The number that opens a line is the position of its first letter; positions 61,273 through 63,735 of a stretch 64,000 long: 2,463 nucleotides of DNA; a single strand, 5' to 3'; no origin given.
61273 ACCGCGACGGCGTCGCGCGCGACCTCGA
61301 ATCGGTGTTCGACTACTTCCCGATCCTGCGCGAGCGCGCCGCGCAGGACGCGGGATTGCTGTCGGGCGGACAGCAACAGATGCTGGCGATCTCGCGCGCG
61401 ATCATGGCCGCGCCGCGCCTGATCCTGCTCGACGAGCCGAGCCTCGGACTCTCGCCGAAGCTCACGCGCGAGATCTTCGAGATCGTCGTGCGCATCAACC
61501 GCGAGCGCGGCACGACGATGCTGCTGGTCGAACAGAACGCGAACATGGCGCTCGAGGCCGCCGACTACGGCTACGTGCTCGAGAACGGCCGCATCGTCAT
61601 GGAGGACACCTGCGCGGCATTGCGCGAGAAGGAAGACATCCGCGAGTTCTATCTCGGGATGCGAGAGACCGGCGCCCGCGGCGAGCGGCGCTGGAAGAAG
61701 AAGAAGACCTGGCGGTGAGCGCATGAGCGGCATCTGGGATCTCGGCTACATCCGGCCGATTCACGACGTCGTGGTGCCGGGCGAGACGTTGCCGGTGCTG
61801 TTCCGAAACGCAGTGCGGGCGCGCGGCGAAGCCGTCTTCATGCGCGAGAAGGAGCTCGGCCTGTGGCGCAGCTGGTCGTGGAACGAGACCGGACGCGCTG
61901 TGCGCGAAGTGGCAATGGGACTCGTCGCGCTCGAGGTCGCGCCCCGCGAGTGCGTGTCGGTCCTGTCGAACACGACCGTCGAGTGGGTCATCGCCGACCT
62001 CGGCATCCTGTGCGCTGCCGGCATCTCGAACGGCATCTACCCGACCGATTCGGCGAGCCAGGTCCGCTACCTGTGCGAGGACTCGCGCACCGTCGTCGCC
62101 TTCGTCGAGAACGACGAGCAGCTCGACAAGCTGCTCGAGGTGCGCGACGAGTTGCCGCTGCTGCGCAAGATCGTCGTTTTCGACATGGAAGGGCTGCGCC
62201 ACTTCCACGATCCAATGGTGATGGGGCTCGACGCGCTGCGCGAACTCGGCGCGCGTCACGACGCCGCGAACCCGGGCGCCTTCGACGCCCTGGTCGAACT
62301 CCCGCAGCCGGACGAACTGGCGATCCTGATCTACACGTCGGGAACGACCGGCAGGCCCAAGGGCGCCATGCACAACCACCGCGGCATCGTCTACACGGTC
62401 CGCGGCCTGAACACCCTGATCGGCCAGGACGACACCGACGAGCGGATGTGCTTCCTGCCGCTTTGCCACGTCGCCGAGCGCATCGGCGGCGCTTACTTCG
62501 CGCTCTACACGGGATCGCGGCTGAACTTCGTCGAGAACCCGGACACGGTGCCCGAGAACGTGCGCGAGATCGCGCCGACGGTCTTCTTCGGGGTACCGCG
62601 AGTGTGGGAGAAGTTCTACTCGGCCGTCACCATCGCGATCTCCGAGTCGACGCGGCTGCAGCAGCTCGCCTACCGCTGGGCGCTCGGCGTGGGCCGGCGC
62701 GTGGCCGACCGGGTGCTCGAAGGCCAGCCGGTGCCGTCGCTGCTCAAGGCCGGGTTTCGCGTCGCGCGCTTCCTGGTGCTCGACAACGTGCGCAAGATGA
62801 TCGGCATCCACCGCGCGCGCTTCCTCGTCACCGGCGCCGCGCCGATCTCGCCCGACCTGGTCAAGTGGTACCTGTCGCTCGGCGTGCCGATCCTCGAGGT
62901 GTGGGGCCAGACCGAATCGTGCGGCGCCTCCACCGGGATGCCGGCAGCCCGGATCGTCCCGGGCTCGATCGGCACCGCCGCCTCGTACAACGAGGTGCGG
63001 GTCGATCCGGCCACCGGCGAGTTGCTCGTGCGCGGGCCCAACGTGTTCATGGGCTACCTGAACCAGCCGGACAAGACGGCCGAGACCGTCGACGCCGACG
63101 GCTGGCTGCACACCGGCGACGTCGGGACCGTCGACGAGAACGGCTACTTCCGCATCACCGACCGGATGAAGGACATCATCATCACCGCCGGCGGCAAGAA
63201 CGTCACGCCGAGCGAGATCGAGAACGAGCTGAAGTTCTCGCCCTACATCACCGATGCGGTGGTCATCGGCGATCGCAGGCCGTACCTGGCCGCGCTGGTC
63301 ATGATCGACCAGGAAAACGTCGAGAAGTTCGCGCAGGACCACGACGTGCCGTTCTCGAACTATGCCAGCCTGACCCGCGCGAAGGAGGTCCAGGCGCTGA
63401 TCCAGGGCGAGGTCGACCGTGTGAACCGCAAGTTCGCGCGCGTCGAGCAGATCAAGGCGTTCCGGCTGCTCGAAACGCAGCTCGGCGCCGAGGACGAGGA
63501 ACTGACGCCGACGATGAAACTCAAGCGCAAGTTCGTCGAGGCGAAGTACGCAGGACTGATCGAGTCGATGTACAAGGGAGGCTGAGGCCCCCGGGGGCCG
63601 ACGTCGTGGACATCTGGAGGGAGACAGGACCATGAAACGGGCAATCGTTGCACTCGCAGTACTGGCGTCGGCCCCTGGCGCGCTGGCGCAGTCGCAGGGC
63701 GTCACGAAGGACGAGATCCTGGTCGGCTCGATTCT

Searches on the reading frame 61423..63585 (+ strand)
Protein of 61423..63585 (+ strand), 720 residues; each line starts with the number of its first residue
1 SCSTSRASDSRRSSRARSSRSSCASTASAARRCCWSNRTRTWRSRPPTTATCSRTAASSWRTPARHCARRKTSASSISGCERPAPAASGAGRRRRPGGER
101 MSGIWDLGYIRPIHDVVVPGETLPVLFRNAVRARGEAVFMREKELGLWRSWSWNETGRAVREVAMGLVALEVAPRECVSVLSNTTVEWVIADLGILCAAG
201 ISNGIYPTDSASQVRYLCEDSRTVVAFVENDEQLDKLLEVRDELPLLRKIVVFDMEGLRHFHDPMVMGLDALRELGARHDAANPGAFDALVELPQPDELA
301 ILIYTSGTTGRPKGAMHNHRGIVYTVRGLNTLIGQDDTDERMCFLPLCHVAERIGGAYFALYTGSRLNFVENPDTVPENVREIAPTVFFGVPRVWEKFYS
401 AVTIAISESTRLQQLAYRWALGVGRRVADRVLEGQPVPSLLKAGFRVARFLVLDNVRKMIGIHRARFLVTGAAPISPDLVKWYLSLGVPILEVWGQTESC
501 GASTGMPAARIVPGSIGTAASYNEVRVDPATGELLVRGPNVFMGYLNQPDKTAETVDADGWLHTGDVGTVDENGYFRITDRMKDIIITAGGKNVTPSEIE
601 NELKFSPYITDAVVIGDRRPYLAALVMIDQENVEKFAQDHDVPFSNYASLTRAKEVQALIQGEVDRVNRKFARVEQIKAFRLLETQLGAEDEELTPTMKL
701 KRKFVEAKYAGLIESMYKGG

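Call 48: search_protein_families(library=pfam, proteins=[window:61423-63585:+])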
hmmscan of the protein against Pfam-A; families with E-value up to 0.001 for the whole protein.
window:61423-63585:+ (720 aa): 2 families
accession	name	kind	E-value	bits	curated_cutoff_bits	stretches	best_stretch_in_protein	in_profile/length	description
PF00501.34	AMP-binding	-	2.7e-67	227.7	29.9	1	128-546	2-384/384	AMP-binding enzyme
PF23562.2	AMP-binding_C_3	-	3.8e-12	47.1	20.8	1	584-718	2-121/124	AMP-binding enzyme C-terminal domain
